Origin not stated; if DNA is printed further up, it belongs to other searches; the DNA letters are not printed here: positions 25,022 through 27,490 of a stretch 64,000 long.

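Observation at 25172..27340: Single polypeptide fusing a CE4 polysaccharide deacetylase to a processive GT2 synthase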

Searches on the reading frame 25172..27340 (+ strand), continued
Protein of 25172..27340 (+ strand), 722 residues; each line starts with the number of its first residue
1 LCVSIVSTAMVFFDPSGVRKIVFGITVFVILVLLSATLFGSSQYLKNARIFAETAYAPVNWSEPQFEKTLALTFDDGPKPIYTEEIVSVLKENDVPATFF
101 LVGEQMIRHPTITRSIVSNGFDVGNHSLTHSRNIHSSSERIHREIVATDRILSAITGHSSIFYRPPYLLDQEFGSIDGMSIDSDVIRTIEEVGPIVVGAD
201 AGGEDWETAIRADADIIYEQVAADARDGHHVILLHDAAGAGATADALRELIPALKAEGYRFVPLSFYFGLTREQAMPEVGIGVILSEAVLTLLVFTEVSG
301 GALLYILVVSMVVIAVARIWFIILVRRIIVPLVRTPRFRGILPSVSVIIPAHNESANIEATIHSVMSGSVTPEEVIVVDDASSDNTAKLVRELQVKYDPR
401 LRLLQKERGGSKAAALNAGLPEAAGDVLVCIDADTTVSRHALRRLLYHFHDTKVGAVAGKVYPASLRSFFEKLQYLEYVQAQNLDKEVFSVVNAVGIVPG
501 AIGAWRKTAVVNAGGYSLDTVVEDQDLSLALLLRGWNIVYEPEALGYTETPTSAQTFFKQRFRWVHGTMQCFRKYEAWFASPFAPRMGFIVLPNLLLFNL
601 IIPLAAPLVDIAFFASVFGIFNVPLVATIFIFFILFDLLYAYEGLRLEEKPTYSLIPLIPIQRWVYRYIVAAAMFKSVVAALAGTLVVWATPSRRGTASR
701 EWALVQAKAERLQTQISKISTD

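Call 7: find_homologous_proteins(query=window:25172-27340:+)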
Query window:25172-27340:+ (722 aa): 2353 proteins with E <= 0.001 among 8000 candidates; the best 120 are listed.
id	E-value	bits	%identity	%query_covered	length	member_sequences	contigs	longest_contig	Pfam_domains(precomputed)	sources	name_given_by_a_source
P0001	0.0e+0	1577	100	99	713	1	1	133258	PF13632.13,PF10111.15,PF13506.14,PF13641.13,PF01522.27,PF01644.24,PF00535.33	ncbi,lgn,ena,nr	ncbi:MAG: polysaccharide deacetylase/glycosyl transferase, group 2 family protein [Parcubacteria gro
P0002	0.0e+0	1058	65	98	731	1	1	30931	PF13632.13,PF13506.14,PF13641.13,PF01522.27,PF03142.22,PF01644.24,PF00535.33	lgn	-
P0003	2.5e-225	768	50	96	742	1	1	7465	PF13632.13,PF13506.14,PF13641.13,PF01522.27,PF01644.24,PF00535.33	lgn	-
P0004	4.2e-218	744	48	99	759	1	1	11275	PF13632.13,PF10111.15,PF13506.14,PF13641.13,PF01522.27,PF03142.22,PF01644.24,PF00535.33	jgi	jgi:cellulose synthase/poly-beta-1,6-N-acetylglucosamine synthase-like glycosyltransferase/peptidogl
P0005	4.6e-209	714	48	96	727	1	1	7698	PF13632.13,PF10111.15,PF13506.14,PF13641.13,PF01522.27,PF03142.22,PF01644.24,PF00535.33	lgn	-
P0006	3.3e-208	711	48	95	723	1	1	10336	PF13632.13,PF10111.15,PF13506.14,PF13641.13,PF01522.27,PF03142.22,PF01644.24,PF00535.33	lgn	-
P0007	7.9e-208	710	48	96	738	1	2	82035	PF13632.13,PF10111.15,PF13506.14,PF13641.13,PF01522.27,PF03142.22,PF01644.24,PF00535.33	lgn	-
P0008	1.9e-207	709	48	95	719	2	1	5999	PF13632.13,PF13506.14,PF13641.13,PF01522.27,PF03142.22,PF01644.24,PF00535.33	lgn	-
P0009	2.5e-207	708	48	97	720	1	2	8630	PF13632.13,PF13506.14,PF13641.13,PF01522.27,PF03142.22,PF01644.24,PF00535.33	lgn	-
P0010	5.8e-207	707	47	96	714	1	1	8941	PF13632.13,PF10111.15,PF13506.14,PF13641.13,PF01522.27,PF03142.22,PF01644.24,PF00535.33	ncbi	-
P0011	9.7e-207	707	48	95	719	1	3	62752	PF13632.13,PF13506.14,PF13641.13,PF01522.27,PF03142.22,PF01644.24,PF00535.33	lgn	-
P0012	7.3e-206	704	48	95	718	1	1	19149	PF13632.13,PF13506.14,PF13641.13,PF01522.27,PF03142.22,PF01644.24,PF00535.33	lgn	-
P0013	1.3e-205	703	48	95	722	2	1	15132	PF13632.13,PF10111.15,PF13506.14,PF13641.13,PF01522.27,PF03142.22,PF01644.24,PF00535.33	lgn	-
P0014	6.1e-205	701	48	90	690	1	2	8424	PF13632.13,PF13506.14,PF13641.13,PF01522.27,PF03142.22,PF01644.24,PF00535.33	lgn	-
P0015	2.3e-203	695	48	95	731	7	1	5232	PF13632.13,PF13506.14,PF13641.13,PF01522.27,PF03142.22,PF01644.24,PF00535.33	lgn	-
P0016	2.7e-203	695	49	90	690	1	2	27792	PF13632.13,PF13506.14,PF13641.13,PF01522.27,PF03142.22,PF01644.24,PF00535.33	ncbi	ncbi:MAG: bifunctional polysaccharide deacetylase/glycosyltransferase family 2 protein [Minisyncocci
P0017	4.8e-203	694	48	95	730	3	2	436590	PF13632.13,PF10111.15,PF13506.14,PF13641.13,PF01522.27,PF03142.22,PF01644.24,PF00535.33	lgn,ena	-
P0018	3.1e-202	692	49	88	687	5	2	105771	PF13632.13,PF13506.14,PF13641.13,PF01522.27,PF01644.24,PF00535.33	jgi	jgi:cellulose synthase/poly-beta-1,6-N-acetylglucosamine synthase-like glycosyltransferase/peptidogl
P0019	5.3e-201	688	47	96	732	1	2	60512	PF13632.13,PF13506.14,PF13641.13,PF01522.27,PF03142.22,PF01644.24,PF00535.33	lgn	-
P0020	1.1e-200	686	44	96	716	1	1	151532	PF13632.13,PF13506.14,PF13641.13,PF01522.27,PF03142.22,PF01644.24,PF00535.33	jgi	-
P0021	1.4e-200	686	47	95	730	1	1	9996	PF13632.13,PF13506.14,PF13641.13,PF01522.27,PF03142.22,PF01644.24,PF00535.33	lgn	-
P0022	1.1e-199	683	47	95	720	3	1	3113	PF13632.13,PF10111.15,PF13506.14,PF13641.13,PF01522.27,PF03142.22,PF01644.24,PF00535.33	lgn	-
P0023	1.8e-199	683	47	95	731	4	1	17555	PF13632.13,PF13506.14,PF13641.13,PF01522.27,PF03142.22,PF01644.24,PF00535.33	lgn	-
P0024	6.7e-199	681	47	95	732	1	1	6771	PF13632.13,PF13506.14,PF13641.13,PF01522.27,PF03142.22,PF01644.24,PF00535.33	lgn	-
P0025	7.9e-199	680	48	95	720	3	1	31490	PF13632.13,PF13506.14,PF13641.13,PF01522.27,PF03142.22,PF01644.24,PF00535.33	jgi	-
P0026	3.0e-198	678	47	95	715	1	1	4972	PF13632.13,PF13506.14,PF13641.13,PF01522.27,PF03142.22,PF01644.24,PF00535.33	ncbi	-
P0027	6.7e-198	677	49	87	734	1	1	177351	PF13632.13,PF13506.14,PF13641.13,PF01522.27,PF03142.22,PF01644.24,PF00535.33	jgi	jgi:cellulose synthase/poly-beta-1,6-N-acetylglucosamine synthase-like glycosyltransferase/peptidogl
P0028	3.5e-197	675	46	95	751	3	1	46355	PF13632.13,PF10111.15,PF13506.14,PF13641.13,PF01522.27,PF03142.22,PF01644.24,PF00535.33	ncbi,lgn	-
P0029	5.2e-197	674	47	95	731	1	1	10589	PF13632.13,PF13506.14,PF13641.13,PF01522.27,PF03142.22,PF01644.24,PF00535.33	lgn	-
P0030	1.6e-196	673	48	88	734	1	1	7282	PF13632.13,PF13506.14,PF13641.13,PF01522.27,PF03142.22,PF01644.24,PF00535.33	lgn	-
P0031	1.8e-196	673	46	95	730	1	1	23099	PF13632.13,PF13506.14,PF13641.13,PF01522.27,PF03142.22,PF01644.24,PF00535.33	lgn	-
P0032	2.1e-196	672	48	95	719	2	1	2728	PF13632.13,PF13506.14,PF13641.13,PF01522.27,PF01644.24,PF00535.33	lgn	-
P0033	1.0e-195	670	47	95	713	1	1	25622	PF13632.13,PF10111.15,PF13506.14,PF13641.13,PF01522.27,PF03142.22,PF01644.24,PF00535.33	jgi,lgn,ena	-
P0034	1.8e-195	669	46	95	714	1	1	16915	PF13632.13,PF10111.15,PF13506.14,PF13641.13,PF01522.27,PF03142.22,PF01644.24,PF00535.33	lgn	-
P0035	1.7e-194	666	46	95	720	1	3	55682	PF13632.13,PF13506.14,PF13641.13,PF01522.27,PF03142.22,PF01644.24,PF00535.33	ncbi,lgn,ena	ncbi:MAG: bifunctional polysaccharide deacetylase/glycosyltransferase family 2 protein [Patescibacte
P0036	2.3e-193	662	45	95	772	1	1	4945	PF13632.13,PF10111.15,PF13506.14,PF13641.13,PF01522.27,PF03142.22,PF01644.24,PF00535.33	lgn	-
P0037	3.2e-193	662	47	95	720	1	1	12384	PF13632.13,PF10111.15,PF13506.14,PF13641.13,PF01522.27,PF03142.22,PF01644.24,PF00535.33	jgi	jgi:cellulose synthase/poly-beta-1,6-N-acetylglucosamine synthase-like glycosyltransferase/peptidogl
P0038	1.1e-192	660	46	96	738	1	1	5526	PF13632.13,PF10111.15,PF13506.14,PF13641.13,PF01522.27,PF03142.22,PF01644.24,PF00535.33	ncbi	ncbi:MAG: bifunctional polysaccharide deacetylase/glycosyltransferase family 2 protein, partial [Min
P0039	4.5e-192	658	45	98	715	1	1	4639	PF13632.13,PF13506.14,PF13641.13,PF01522.27,PF03142.22,PF01644.24,PF00535.33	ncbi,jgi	jgi:cellulose synthase/poly-beta-1,6-N-acetylglucosamine synthase-like glycosyltransferase/peptidogl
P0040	9.8e-192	657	44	99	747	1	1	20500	PF13632.13,PF10111.15,PF13506.14,PF13641.13,PF01522.27,PF03142.22,PF01644.24,PF00535.33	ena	-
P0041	4.2e-187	642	44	95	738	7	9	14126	PF13632.13,PF10111.15,PF13506.14,PF13641.13,PF01522.27,PF03142.22,PF01644.24,PF00535.33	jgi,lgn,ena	-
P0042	1.4e-186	640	44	95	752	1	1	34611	PF13632.13,PF10111.15,PF13506.14,PF13641.13,PF01522.27,PF01644.24,PF00535.33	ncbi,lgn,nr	ncbi:glycosyltransferase [Candidatus Kaiserbacteria bacterium]|nr:glycosyltransferase [Candidatus Ka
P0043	2.4e-182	626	45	95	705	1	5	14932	PF13632.13,PF13506.14,PF13641.13,PF01522.27,PF03142.22,PF01644.24,PF00535.33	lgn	-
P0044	4.1e-181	622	43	96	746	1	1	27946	PF13632.13,PF13506.14,PF13641.13,PF01522.27,PF03142.22,PF01644.24,PF00535.33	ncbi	-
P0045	1.1e-177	610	43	95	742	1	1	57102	PF13632.13,PF13506.14,PF13641.13,PF01522.27,PF03142.22,PF01644.24,PF00535.33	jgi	jgi:peptidoglycan/xylan/chitin deacetylase (PgdA/CDA1 family)/glycosyltransferase involved in cell w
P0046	8.2e-177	608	44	95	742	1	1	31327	PF13632.13,PF10111.15,PF13506.14,PF13641.13,PF01522.27,PF03142.22,PF01644.24,PF00535.33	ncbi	-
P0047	1.7e-169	583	42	95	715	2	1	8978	PF13632.13,PF13506.14,PF13641.13,PF01522.27,PF03142.22,PF01644.24,PF00535.33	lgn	-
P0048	1.5e-147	511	39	96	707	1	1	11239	PF13632.13,PF10111.15,PF13506.14,PF13641.13,PF01522.27,PF03142.22,PF01644.24,PF00535.33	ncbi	ncbi:MAG: glycosyltransferase [Patescibacteria group bacterium]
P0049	3.1e-144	500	37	97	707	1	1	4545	PF13632.13,PF10111.15,PF13506.14,PF13641.13,PF01522.27,PF03142.22,PF01644.24,PF00535.33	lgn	-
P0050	1.6e-142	494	41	58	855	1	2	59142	PF13632.13,PF10111.15,PF13506.14,PF13641.13,PF01522.27,PF03142.22,PF01644.24,PF00535.33,PF01471.24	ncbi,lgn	-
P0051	3.3e-142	493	39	88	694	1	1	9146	PF13632.13,PF10111.15,PF13506.14,PF13641.13,PF01522.27,PF03142.22,PF01644.24,PF00535.33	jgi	-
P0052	2.3e-141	490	41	55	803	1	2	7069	PF13632.13,PF10111.15,PF13506.14,PF13641.13,PF01522.27,PF01644.24,PF00535.33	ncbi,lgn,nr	ncbi:MAG: bifunctional polysaccharide deacetylase/glycosyltransferase family 2 protein [Patescibacte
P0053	5.2e-140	486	38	96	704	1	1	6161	PF13632.13,PF10111.15,PF13506.14,PF13641.13,PF01522.27,PF03142.22,PF01644.24,PF00535.33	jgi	jgi:cellulose synthase/poly-beta-1,6-N-acetylglucosamine synthase-like glycosyltransferase/peptidogl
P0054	1.2e-139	485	37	96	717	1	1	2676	PF13632.13,PF10111.15,PF13506.14,PF13641.13,PF01522.27,PF03142.22,PF01644.24,PF00535.33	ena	-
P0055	1.9e-138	481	40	88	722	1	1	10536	PF13632.13,PF10111.15,PF13506.14,PF13641.13,PF01522.27,PF03142.22,PF01644.24,PF00535.33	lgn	-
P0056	2.7e-138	480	37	88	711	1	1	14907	PF13632.13,PF10111.15,PF13506.14,PF13641.13,PF01522.27,PF00535.33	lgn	-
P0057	4.1e-135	470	40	90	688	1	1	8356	PF13632.13,PF10111.15,PF13506.14,PF13641.13,PF01522.27,PF03142.22,PF01644.24,PF00535.33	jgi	jgi:cellulose synthase/poly-beta-1,6-N-acetylglucosamine synthase-like glycosyltransferase/peptidogl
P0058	1.3e-134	468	43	55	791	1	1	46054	PF13632.13,PF10111.15,PF13506.14,PF13641.13,PF01522.27,PF01644.24,PF00535.33,PF01471.24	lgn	-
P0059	3.0e-134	467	45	49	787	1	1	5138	PF13632.13,PF10111.15,PF13506.14,PF13641.13,PF01522.27,PF03142.22,PF01644.24,PF00535.33,PF01471.24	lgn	-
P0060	4.7e-134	466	42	55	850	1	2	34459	PF13632.13,PF10111.15,PF13506.14,PF13641.13,PF01522.27,PF03142.22,PF01644.24,PF00535.33,PF01471.24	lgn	-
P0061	6.7e-134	466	42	49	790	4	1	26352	PF13632.13,PF10111.15,PF13506.14,PF13641.13,PF01522.27,PF01644.24,PF00535.33,PF01471.24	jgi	-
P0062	4.3e-132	460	39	88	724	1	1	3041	PF13632.13,PF10111.15,PF13506.14,PF13641.13,PF01522.27,PF03142.22,PF01644.24,PF00535.33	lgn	-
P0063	1.6e-130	455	36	96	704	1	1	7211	PF13632.13,PF10111.15,PF13506.14,PF13641.13,PF01522.27,PF03142.22,PF01644.24,PF00535.33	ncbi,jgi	jgi:cellulose synthase/poly-beta-1,6-N-acetylglucosamine synthase-like glycosyltransferase/peptidogl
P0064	2.0e-130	454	43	53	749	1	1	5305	PF13632.13,PF10111.15,PF13506.14,PF13641.13,PF01522.27,PF03142.22,PF01644.24,PF00535.33,PF01471.24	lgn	-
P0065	2.6e-130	454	38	90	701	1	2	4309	PF13632.13,PF10111.15,PF13506.14,PF13641.13,PF01522.27,PF03142.22,PF01644.24,PF00535.33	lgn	-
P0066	3.7e-130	453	44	50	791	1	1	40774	PF13632.13,PF10111.15,PF13506.14,PF13641.13,PF01522.27,PF03142.22,PF01644.24,PF00535.33,PF01471.24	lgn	-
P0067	1.5e-129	451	42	49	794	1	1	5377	PF13632.13,PF10111.15,PF13506.14,PF13641.13,PF01522.27,PF03142.22,PF01644.24,PF00535.33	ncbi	-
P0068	2.6e-129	451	39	57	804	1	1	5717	PF13632.13,PF10111.15,PF13506.14,PF13641.13,PF01522.27,PF03142.22,PF01644.24,PF00535.33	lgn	-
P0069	5.1e-129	450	39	94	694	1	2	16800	PF13632.13,PF13506.14,PF13641.13,PF01522.27,PF03142.22,PF01644.24,PF00535.33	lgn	-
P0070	1.1e-128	449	38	58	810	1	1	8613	PF13632.13,PF10111.15,PF13506.14,PF13641.13,PF01522.27,PF03142.22,PF01644.24,PF00535.33,PF01471.24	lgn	-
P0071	2.8e-128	447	40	57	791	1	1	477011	PF13632.13,PF10111.15,PF13506.14,PF13641.13,PF01522.27,PF01644.24,PF00535.33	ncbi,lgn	-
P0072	4.4e-128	447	40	55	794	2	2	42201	PF13632.13,PF10111.15,PF13506.14,PF13641.13,PF01522.27,PF01644.24,PF00535.33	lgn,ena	-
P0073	4.9e-127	443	41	55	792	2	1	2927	PF13632.13,PF10111.15,PF13506.14,PF13641.13,PF01522.27,PF01644.24,PF00535.33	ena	-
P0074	8.5e-127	442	42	54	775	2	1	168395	PF13632.13,PF10111.15,PF13506.14,PF13641.13,PF01522.27,PF03142.22,PF01644.24,PF00535.33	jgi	-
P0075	1.4e-126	442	42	55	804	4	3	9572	PF13632.13,PF10111.15,PF13506.14,PF13641.13,PF01522.27,PF03142.22,PF01644.24,PF00535.33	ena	-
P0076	2.0e-126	441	40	52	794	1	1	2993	PF13632.13,PF10111.15,PF13506.14,PF13641.13,PF01522.27,PF03142.22,PF01644.24,PF00535.33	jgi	jgi:cellulose synthase/poly-beta-1,6-N-acetylglucosamine synthase-like glycosyltransferase/peptidogl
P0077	9.0e-126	439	40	58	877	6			PF13632.13,PF10111.15,PF13506.14,PF13641.13,PF01522.27,PF03142.22,PF01644.24,PF00535.33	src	-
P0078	7.2e-125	436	43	50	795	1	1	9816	PF13632.13,PF10111.15,PF13506.14,PF13641.13,PF01522.27,PF03142.22,PF01644.24,PF00535.33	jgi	jgi:cellulose synthase/poly-beta-1,6-N-acetylglucosamine synthase-like glycosyltransferase/peptidogl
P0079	1.3e-123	432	42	55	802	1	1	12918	PF13632.13,PF10111.15,PF13506.14,PF13641.13,PF01522.27,PF03142.22,PF01644.24,PF00535.33,PF01471.24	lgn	-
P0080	4.0e-123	430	44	52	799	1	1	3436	PF13632.13,PF10111.15,PF13506.14,PF13641.13,PF01522.27,PF03142.22,PF01644.24,PF00535.33,PF01471.24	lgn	-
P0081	4.0e-122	427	41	51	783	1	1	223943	PF13632.13,PF10111.15,PF13506.14,PF13641.13,PF01522.27,PF01644.24,PF00535.33,PF01471.24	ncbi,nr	ncbi:MAG: glycosyltransferase [Candidatus Kerfeldbacteria bacterium]|nr:glycosyltransferase [Candida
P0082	1.9e-119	418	38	88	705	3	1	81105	PF13632.13,PF10111.15,PF13506.14,PF13641.13,PF01522.27,PF03142.22,PF01644.24,PF00535.33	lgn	-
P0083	2.6e-119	418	36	87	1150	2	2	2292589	PF13632.13,PF10111.15,PF13506.14,PF13641.13,PF01522.27,PF03142.22,PF01644.24,PF00704.35,PF00535.33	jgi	jgi:cellulose synthase/poly-beta-1,6-N-acetylglucosamine synthase-like glycosyltransferase/peptidogl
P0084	3.7e-119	417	38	88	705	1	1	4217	PF13632.13,PF10111.15,PF13506.14,PF13641.13,PF01522.27,PF03142.22,PF01644.24,PF00535.33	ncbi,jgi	jgi:cellulose synthase/poly-beta-1,6-N-acetylglucosamine synthase-like glycosyltransferase/peptidogl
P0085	6.5e-119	416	41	53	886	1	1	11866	PF13632.13,PF10111.15,PF13506.14,PF13641.13,PF01522.27,PF03142.22,PF01644.24,PF00535.33,PF01471.24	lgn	-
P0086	7.4e-119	416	36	88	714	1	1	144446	PF13632.13,PF10111.15,PF13506.14,PF13641.13,PF01522.27,PF01644.24,PF00535.33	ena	-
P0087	1.4e-118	415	35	96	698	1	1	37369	PF13632.13,PF10111.15,PF13506.14,PF13641.13,PF01522.27,PF03142.22,PF01644.24,PF00535.33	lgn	-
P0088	1.5e-118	415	37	87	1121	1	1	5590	PF13632.13,PF10111.15,PF13506.14,PF13641.13,PF01522.27,PF03142.22,PF01644.24,PF00704.35,PF00535.33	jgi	jgi:cellulose synthase/poly-beta-1,6-N-acetylglucosamine synthase-like glycosyltransferase/peptidogl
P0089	3.0e-118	414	36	87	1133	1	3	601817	PF13632.13,PF10111.15,PF13506.14,PF13641.13,PF01522.27,PF03142.22,PF01644.24,PF00704.35,PF00535.33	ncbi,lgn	-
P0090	4.0e-118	414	36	88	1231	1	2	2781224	PF13632.13,PF10111.15,PF13506.14,PF13641.13,PF01522.27,PF03142.22,PF01644.24,PF00704.35,PF00535.33,PF09835.15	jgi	jgi:cellulose synthase/poly-beta-1,6-N-acetylglucosamine synthase-like glycosyltransferase/peptidogl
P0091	4.3e-118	414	36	87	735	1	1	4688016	PF13632.13,PF10111.15,PF13506.14,PF13641.13,PF01522.27,PF03142.22,PF01644.24,PF00535.33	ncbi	ncbi:glycosyltransferase [Ectobacillus funiculus]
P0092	5.3e-118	413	38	49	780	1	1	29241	PF13632.13,PF10111.15,PF13506.14,PF13641.13,PF01522.27,PF03142.22,PF01644.24,PF00535.33,PF01471.24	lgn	-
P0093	1.8e-117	411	44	49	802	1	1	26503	PF13632.13,PF10111.15,PF13506.14,PF13641.13,PF01522.27,PF03142.22,PF01644.24,PF00535.33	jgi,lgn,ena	-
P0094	1.9e-117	411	36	87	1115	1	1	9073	PF13632.13,PF10111.15,PF13506.14,PF13641.13,PF01522.27,PF03142.22,PF01644.24,PF00704.35,PF00535.33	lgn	-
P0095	4.0e-117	410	36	87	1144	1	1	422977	PF13632.13,PF10111.15,PF13506.14,PF13641.13,PF01522.27,PF03142.22,PF01644.24,PF00704.35,PF00535.33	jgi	jgi:cellulose synthase/poly-beta-1,6-N-acetylglucosamine synthase-like glycosyltransferase/peptidogl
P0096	4.6e-117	410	43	49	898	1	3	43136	PF13632.13,PF10111.15,PF13506.14,PF13641.13,PF01522.27,PF03142.22,PF01644.24,PF00535.33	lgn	-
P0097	4.9e-117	410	36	91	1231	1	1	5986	PF13632.13,PF10111.15,PF13506.14,PF13641.13,PF01522.27,PF03142.22,PF01644.24,PF00704.35,PF00535.33,PF09835.15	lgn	-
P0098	4.9e-117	410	36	87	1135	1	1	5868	PF13632.13,PF10111.15,PF13506.14,PF13641.13,PF01522.27,PF03142.22,PF01644.24,PF00704.35,PF00535.33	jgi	jgi:cellulose synthase/poly-beta-1,6-N-acetylglucosamine synthase-like glycosyltransferase/peptidogl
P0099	5.8e-117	410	36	88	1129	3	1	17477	PF13632.13,PF10111.15,PF13506.14,PF13641.13,PF01522.27,PF03142.22,PF01644.24,PF00704.35,PF00535.33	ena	-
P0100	6.0e-117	410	37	89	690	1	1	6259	PF13632.13,PF10111.15,PF13506.14,PF13641.13,PF01522.27,PF03142.22,PF01644.24,PF00535.33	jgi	jgi:peptidoglycan-N-acetylglucosamine deacetylase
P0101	7.2e-117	410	37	86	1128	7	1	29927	PF13632.13,PF13506.14,PF13641.13,PF01522.27,PF03142.22,PF01644.24,PF00704.35,PF00535.33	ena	-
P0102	1.1e-116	409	35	87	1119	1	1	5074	PF13632.13,PF10111.15,PF13506.14,PF13641.13,PF01522.27,PF03142.22,PF01644.24,PF00704.35,PF00535.33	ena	-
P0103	1.2e-116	409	38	55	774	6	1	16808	PF13632.13,PF10111.15,PF13506.14,PF13641.13,PF01522.27,PF03142.22,PF01644.24,PF00535.33,PF01471.24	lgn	-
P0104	1.2e-116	409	36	87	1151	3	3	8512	PF13632.13,PF10111.15,PF13506.14,PF13641.13,PF01522.27,PF03142.22,PF01644.24,PF00704.35,PF00535.33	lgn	-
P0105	1.9e-116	408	36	87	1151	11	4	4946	PF13632.13,PF10111.15,PF13506.14,PF13641.13,PF01522.27,PF03142.22,PF01644.24,PF00704.35,PF00535.33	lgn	-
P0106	3.4e-116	407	35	87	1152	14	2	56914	PF13632.13,PF10111.15,PF13506.14,PF13641.13,PF01522.27,PF03142.22,PF01644.24,PF00704.35,PF00535.33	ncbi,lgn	-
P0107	5.2e-116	407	38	88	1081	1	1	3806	PF13632.13,PF10111.15,PF13506.14,PF13641.13,PF01522.27,PF03142.22,PF01644.24,PF00704.35,PF00535.33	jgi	jgi:cellulose synthase/poly-beta-1,6-N-acetylglucosamine synthase-like glycosyltransferase/peptidogl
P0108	6.7e-116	406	35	87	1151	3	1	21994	PF13632.13,PF10111.15,PF13506.14,PF13641.13,PF01522.27,PF03142.22,PF01644.24,PF00704.35,PF00535.33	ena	-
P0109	7.4e-116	406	36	90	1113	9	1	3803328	PF13632.13,PF10111.15,PF13506.14,PF13641.13,PF01522.27,PF03142.22,PF01644.24,PF00704.35,PF00535.33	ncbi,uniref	ncbi:glycosyltransferase [Geobacillus icigianus]|uniref:glycosyltransferase n=1 Tax=Geobacillus icig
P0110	8.7e-116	406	36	87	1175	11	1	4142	PF13632.13,PF10111.15,PF13506.14,PF13641.13,PF01522.27,PF03142.22,PF01644.24,PF00704.35,PF00535.33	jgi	jgi:cellulose synthase/poly-beta-1,6-N-acetylglucosamine synthase-like glycosyltransferase/peptidogl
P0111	9.2e-116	406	36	87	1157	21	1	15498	PF13632.13,PF10111.15,PF13506.14,PF13641.13,PF01522.27,PF03142.22,PF01644.24,PF00704.35,PF00535.33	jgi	-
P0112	1.4e-115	405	35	87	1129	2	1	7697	PF13632.13,PF13506.14,PF13641.13,PF01522.27,PF03142.22,PF01644.24,PF00704.35,PF00535.33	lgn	-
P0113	1.5e-115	405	35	87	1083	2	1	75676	PF13632.13,PF10111.15,PF13506.14,PF13641.13,PF01522.27,PF03142.22,PF01644.24,PF00704.35,PF00535.33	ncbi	ncbi:MAG: glycosyltransferase [Pyrinomonadaceae bacterium]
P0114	1.6e-115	405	35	87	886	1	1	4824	PF13632.13,PF10111.15,PF13506.14,PF13641.13,PF01522.27,PF03142.22,PF01644.24,PF00535.33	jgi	jgi:peptidoglycan-N-acetylglucosamine deacetylase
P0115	1.7e-115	405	35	87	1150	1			PF13632.13,PF10111.15,PF13506.14,PF13641.13,PF01522.27,PF03142.22,PF01644.24,PF00704.35,PF00535.33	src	-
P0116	1.7e-115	405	37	87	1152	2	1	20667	PF13632.13,PF10111.15,PF13506.14,PF13641.13,PF01522.27,PF03142.22,PF01644.24,PF00704.35,PF00535.33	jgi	jgi:cellulose synthase/poly-beta-1,6-N-acetylglucosamine synthase-like glycosyltransferase/peptidogl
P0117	1.8e-115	405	40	55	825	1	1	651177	PF13632.13,PF10111.15,PF13506.14,PF13641.13,PF01522.27,PF01644.24,PF00535.33,PF01471.24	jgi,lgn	jgi:cellulose synthase/poly-beta-1,6-N-acetylglucosamine synthase-like glycosyltransferase/peptidogl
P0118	2.6e-115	404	34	87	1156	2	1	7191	PF13632.13,PF10111.15,PF13506.14,PF13641.13,PF01522.27,PF03142.22,PF01644.24,PF00704.35,PF00535.33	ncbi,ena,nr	ncbi:MAG TPA: glycosyltransferase [Pyrinomonadaceae bacterium]|nr:glycosyltransferase [Pyrinomonadac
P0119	3.0e-115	404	37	87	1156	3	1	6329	PF13632.13,PF10111.15,PF13506.14,PF13641.13,PF01522.27,PF03142.22,PF01644.24,PF00704.35,PF00535.33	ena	-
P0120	3.2e-115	404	35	87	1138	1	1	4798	PF13632.13,PF10111.15,PF13506.14,PF13641.13,PF01522.27,PF03142.22,PF01644.24,PF00704.35,PF00535.33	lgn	-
